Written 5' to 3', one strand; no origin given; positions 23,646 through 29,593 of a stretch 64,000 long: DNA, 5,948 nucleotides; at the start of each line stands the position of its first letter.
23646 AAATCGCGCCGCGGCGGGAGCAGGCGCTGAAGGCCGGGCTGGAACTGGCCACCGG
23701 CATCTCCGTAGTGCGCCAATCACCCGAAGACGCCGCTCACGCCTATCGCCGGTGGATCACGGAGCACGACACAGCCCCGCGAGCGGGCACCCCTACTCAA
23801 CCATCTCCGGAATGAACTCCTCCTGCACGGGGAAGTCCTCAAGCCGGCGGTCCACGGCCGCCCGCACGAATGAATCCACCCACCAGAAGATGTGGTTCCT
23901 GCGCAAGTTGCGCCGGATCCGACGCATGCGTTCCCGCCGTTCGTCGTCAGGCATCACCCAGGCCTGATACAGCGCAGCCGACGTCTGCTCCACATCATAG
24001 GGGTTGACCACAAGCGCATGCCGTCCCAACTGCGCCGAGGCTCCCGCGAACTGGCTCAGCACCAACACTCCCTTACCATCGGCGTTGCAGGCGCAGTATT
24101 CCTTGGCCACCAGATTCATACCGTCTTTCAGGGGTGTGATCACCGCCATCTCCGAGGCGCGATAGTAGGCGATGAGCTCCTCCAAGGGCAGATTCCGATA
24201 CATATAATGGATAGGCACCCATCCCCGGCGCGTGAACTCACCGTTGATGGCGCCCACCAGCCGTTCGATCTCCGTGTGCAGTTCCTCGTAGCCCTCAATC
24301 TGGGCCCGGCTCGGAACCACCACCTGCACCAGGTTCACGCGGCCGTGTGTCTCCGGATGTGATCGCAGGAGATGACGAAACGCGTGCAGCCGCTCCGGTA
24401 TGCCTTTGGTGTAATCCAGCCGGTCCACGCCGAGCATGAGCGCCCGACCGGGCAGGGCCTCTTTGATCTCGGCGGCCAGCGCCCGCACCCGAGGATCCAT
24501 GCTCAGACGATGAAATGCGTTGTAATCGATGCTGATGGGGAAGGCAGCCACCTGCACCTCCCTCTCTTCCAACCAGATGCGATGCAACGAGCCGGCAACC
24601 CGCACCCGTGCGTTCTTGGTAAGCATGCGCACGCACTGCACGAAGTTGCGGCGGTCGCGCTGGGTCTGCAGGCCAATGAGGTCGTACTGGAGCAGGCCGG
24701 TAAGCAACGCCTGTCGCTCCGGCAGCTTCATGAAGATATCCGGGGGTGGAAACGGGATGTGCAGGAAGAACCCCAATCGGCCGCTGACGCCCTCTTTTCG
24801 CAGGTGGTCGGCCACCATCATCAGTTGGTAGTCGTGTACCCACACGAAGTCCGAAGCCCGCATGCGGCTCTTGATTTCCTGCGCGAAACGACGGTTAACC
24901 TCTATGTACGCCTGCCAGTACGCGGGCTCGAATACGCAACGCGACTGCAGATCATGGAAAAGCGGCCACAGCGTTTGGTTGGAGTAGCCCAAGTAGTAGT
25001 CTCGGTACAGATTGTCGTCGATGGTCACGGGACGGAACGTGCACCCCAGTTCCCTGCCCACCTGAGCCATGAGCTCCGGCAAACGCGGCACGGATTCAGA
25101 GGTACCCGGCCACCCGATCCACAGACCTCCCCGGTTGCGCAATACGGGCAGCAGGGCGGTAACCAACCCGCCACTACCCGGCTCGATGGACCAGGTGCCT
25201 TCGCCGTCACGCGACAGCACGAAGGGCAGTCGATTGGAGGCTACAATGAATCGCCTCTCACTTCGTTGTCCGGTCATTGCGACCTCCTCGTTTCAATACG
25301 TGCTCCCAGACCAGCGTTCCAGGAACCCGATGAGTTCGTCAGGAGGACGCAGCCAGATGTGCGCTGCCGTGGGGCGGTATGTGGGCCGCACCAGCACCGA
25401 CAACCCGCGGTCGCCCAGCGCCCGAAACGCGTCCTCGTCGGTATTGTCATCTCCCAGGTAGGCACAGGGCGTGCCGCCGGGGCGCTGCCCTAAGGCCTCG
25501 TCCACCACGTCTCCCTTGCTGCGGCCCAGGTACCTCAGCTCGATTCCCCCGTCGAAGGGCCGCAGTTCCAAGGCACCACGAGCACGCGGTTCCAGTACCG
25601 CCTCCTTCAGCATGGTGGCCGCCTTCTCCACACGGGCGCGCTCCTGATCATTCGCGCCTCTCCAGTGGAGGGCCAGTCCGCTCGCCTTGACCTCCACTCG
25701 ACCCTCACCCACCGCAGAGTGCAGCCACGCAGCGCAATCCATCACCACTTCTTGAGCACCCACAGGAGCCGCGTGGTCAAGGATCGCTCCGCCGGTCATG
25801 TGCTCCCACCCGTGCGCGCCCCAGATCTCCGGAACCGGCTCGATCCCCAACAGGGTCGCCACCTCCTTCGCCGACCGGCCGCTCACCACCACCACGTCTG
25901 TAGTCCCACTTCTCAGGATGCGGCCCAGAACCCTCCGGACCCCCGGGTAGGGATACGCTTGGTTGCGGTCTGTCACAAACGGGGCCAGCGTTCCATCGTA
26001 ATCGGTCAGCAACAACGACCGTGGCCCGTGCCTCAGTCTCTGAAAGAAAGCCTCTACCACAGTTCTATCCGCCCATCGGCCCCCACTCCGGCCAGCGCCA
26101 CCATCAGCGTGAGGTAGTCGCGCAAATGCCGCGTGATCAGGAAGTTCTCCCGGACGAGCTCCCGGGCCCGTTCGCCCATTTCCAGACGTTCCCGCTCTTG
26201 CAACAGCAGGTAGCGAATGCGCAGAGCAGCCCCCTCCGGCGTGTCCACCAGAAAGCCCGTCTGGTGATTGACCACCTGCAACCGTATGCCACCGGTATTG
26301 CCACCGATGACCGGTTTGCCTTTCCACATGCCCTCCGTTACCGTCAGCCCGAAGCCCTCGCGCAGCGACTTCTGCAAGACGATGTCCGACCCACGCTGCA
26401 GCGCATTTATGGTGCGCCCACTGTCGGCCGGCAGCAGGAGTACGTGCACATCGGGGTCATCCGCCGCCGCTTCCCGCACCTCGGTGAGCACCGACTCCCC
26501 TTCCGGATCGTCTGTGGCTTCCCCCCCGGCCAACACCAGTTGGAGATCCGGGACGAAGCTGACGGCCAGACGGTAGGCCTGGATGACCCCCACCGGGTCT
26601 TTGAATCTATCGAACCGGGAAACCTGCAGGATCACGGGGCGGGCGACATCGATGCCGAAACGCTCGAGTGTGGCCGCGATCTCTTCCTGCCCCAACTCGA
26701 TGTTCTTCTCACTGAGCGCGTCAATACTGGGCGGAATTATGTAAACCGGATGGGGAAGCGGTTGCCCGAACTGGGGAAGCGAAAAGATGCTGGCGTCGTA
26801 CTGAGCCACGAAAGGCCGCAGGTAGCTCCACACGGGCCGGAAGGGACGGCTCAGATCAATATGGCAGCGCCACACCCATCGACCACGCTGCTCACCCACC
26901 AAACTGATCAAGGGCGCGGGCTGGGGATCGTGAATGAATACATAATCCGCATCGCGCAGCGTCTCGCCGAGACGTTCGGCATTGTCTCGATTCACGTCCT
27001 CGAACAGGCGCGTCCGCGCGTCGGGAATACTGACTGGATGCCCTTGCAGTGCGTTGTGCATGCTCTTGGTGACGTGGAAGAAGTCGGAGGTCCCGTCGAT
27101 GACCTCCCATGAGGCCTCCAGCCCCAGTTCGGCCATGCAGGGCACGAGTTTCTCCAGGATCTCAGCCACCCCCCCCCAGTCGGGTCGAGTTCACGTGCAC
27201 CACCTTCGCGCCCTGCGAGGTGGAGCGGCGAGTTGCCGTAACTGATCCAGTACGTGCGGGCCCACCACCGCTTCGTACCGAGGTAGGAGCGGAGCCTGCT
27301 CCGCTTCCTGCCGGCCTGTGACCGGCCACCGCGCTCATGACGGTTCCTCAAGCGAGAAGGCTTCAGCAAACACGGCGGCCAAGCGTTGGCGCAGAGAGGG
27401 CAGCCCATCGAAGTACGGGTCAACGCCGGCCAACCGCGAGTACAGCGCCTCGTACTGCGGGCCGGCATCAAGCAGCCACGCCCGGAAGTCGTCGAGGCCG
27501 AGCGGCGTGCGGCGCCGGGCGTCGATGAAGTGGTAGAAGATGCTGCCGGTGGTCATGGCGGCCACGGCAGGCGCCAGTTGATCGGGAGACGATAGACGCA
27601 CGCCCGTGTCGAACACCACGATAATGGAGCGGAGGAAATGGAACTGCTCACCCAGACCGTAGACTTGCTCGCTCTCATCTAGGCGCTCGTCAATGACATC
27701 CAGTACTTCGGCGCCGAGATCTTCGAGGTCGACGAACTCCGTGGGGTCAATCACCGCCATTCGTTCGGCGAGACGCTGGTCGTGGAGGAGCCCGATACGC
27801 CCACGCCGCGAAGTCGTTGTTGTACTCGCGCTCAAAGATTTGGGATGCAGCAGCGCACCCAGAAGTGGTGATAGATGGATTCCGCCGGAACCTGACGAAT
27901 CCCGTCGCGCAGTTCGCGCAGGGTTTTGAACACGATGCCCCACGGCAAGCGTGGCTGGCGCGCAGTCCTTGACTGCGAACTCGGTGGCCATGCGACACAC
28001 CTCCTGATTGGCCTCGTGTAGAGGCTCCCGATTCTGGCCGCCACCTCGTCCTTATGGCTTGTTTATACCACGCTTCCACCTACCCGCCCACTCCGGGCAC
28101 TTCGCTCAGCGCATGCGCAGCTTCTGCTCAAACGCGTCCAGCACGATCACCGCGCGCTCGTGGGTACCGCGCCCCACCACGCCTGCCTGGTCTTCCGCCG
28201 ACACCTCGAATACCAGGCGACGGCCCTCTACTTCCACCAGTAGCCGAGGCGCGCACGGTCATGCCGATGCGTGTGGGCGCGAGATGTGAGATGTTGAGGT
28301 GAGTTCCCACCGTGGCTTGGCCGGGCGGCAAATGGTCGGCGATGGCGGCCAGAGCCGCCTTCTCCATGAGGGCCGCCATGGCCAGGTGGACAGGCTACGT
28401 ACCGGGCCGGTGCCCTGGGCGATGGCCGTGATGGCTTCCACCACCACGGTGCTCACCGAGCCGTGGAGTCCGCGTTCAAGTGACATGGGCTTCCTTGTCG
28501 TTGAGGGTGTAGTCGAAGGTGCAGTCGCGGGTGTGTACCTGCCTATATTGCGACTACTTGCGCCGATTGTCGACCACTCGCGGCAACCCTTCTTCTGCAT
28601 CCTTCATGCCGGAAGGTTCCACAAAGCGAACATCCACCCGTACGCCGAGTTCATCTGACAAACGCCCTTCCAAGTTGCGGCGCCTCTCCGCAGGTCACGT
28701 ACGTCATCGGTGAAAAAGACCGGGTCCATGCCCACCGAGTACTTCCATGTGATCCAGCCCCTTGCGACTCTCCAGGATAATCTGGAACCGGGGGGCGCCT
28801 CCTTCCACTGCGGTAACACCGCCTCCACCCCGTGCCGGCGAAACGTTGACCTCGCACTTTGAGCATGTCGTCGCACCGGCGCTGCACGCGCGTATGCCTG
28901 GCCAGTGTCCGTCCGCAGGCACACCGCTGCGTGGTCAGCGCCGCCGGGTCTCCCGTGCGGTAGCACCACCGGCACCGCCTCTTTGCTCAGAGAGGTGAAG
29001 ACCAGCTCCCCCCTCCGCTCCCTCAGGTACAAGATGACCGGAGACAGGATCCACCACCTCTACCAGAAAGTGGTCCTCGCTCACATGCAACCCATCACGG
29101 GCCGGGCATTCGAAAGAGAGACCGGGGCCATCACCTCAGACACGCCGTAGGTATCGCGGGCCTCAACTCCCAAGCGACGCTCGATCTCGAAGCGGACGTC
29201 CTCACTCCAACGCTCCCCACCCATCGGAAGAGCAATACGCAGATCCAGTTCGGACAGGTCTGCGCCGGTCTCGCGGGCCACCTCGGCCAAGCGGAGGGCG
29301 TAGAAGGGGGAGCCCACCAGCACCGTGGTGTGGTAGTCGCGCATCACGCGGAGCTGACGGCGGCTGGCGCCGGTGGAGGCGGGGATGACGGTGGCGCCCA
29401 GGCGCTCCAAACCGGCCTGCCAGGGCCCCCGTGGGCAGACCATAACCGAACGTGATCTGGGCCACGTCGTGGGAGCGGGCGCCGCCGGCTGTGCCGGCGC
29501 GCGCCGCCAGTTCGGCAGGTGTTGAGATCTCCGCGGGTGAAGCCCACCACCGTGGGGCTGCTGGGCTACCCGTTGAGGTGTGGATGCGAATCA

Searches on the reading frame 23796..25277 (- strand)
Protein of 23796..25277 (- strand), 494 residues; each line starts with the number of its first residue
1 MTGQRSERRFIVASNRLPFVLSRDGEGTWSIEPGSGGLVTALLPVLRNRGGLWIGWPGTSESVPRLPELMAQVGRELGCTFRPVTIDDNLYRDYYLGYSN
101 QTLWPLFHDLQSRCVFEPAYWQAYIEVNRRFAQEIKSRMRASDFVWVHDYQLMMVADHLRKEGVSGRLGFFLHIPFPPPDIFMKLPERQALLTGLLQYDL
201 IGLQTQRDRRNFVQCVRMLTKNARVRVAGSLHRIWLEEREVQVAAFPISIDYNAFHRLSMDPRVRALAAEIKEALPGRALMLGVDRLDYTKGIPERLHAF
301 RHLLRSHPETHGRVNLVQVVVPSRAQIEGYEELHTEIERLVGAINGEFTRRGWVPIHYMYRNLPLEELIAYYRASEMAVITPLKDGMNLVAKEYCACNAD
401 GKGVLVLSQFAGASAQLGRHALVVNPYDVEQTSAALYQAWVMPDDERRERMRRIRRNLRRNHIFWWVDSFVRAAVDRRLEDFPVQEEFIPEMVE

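Call 26: search_protein_families(library=ncbifam, proteins=[window:23796-25277:-], max_evalue=0.00001)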
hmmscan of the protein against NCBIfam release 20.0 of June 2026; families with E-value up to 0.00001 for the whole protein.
window:23796-25277:- (494 aa): 4 families
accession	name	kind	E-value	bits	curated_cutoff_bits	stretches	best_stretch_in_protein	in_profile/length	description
NF011071.0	PRK14501.1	equivalog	3.9e-165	551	634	1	8-486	2-473/729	bifunctional alpha,alpha-trehalose-phosphate synthase (UDP-forming)/trehalose-phosphatase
TIGR02400.1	trehalose_OtsA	equivalog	7.7e-162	539.1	564.85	1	9-473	1-453/456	alpha,alpha-trehalose-phosphate synthase (UDP-forming)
NF007513.0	PRK10117.1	equivalog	6.8e-106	355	759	1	33-472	19-449/474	alpha,alpha-trehalose-phosphate synthase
TIGR02398.1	gluc_glyc_Psyn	equivalog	5.8e-98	328.6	569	1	16-475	4-481/487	glucosylglycerol-phosphate synthase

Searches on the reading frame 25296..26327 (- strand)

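Call 26: search_protein_families(library=ncbifam, proteins=[window:25296-26327:-], max_evalue=0.00001)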
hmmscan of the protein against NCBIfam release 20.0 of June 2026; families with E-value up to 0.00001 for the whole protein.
window:25296-26327:- (344 aa): 4 families
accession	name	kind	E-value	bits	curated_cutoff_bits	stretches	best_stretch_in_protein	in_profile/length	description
NF011071.0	PRK14501.1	equivalog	1.6e-28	99.4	634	1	87-338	477-723/729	bifunctional alpha,alpha-trehalose-phosphate synthase (UDP-forming)/trehalose-phosphatase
TIGR00685.1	T6PP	equivalog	1.3e-26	94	68.05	1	103-338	3-247/250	trehalose-phosphatase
NF007560.0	PRK10187.1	equivalog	4.4e-10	39.3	327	1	108-313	19-219/266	trehalose-phosphatase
TIGR01484.1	HAD-SF-IIB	subfamily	4.9e-10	39.8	41.8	1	105-308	1-219/221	HAD-IIB family hydrolase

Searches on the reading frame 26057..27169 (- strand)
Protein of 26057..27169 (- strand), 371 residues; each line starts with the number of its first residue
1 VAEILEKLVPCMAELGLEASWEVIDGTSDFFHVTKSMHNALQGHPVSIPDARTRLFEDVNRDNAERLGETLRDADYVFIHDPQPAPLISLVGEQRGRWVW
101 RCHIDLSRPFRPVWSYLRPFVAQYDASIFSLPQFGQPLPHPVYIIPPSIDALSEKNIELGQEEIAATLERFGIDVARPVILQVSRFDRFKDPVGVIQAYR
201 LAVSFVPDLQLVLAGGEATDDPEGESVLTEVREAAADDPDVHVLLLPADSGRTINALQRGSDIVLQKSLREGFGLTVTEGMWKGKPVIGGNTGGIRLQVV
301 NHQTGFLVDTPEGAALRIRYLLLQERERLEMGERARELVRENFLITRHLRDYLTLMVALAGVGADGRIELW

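Call 26: search_protein_families(library=ncbifam, proteins=[window:26057-27169:-], max_evalue=0.00001)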
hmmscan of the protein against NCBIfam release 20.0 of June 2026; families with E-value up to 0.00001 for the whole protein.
window:26057-27169:- (371 aa): 13 families
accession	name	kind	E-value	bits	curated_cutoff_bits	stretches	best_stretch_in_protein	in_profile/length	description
NF041139.1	TreT_Thcocales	equivalog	1.4e-110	370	775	1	2-357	54-410/412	trehalose synthase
TIGR03999.1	thiol_BshA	equivalog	2.1e-16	59.8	273.7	1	165-355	187-369/375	N-acetyl-alpha-D-glucosaminyl L-malate synthase BshA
TIGR03449.1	mycothiol_MshA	equivalog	8.6e-15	54.5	462.5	1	164-338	207-383/406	D-inositol-3-phosphate glycosyltransferase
TIGR02149.1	glgA_Coryne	subfamily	1.5e-14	54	302.4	1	160-315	187-338/391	glycogen synthase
TIGR04047.1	MSMEG_0565_glyc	hypoth_equivalog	5.9e-14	51.9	259.85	1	163-309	180-324/373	MSMEG_0565 family glycosyltransferase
TIGR03088.1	stp2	hypoth_equivalog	1.5e-12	47.3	409.05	1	179-355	196-369/374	TIGR03088 family PEP-CTERM/XrtA system glycosyltransferase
NF038295.1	EPS_HpsP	equivalog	6.5e-12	45.1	550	1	164-343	194-371/388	hormogonium polysaccharide biosynthesis glycosyltransferase HpsP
NF038229.1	Glyco4_Geo_Pelo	equivalog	1.3e-11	44.2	400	1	189-358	173-335/338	GPMC system family 4 glycosyltransferase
NF041876.1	EPS_EpsE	equivalog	5.1e-11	42.4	400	1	180-346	217-383/389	exopolysaccharide biosynthesis GT4 family glycosyltransferase EpsE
TIGR02472.1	sucr_P_syn_N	equivalog_domain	1.3e-10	40.7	576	1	139-355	208-437/439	sucrose-phosphate synthase, putative, glycosyltransferase domain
NF053787.1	GlcN_PG_synth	equivalog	3e-08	32.9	480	1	256-349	257-349/361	N-acetylglucosaminyl phosphatidylglycerol synthase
NF012028.0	PRK15484.1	subfamily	2.2e-07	30.3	618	1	165-344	181-363/380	lipopolysaccharide N-acetylglucosaminyltransferase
TIGR02095.1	glgA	subfamily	1e-06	27.7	328.45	1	156-316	271-431/477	glycogen/starch synthase, ADP-glucose type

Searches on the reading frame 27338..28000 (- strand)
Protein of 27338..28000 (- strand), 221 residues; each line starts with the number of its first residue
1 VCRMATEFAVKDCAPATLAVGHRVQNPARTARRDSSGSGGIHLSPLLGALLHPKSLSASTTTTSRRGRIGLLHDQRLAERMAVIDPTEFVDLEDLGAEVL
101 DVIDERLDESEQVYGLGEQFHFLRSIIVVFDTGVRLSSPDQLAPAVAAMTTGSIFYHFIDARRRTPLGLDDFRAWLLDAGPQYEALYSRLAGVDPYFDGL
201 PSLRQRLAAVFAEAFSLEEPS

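Call 26: search_protein_families(library=ncbifam, proteins=[window:27338-28000:-], max_evalue=0.00001)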
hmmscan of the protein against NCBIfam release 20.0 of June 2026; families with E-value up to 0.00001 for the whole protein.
window:27338-28000:- (221 aa): 0 families

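Call 41: search_protein_families(library=pfam, proteins=[window:27338-28000:-], max_evalue=0.00001)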
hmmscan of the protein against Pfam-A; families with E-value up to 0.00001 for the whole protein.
window:27338-28000:- (221 aa): 1 family
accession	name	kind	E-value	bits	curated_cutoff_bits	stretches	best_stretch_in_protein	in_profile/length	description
PF19027.5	DUF5752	-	1.8e-43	148.7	23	1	72-211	68-207/208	Family of unknown function (DUF5752)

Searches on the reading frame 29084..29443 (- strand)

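Call 27: search_protein_families(library=ncbifam, proteins=[window:29084-29443:-], max_evalue=1e-12)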
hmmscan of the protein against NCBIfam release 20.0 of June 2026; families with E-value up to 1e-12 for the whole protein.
window:29084-29443:- (120 aa): 2 families
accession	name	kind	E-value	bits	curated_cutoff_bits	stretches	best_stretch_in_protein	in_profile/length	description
NF041878.1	paak_haloarch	equivalog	6.1e-24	84.4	700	1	9-108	143-241/427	phenylacetate--CoA ligase PaaK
TIGR02155.1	PA_CoA_ligase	equivalog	1.2e-22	80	646.3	1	10-107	139-235/422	phenylacetate--CoA ligase PaaK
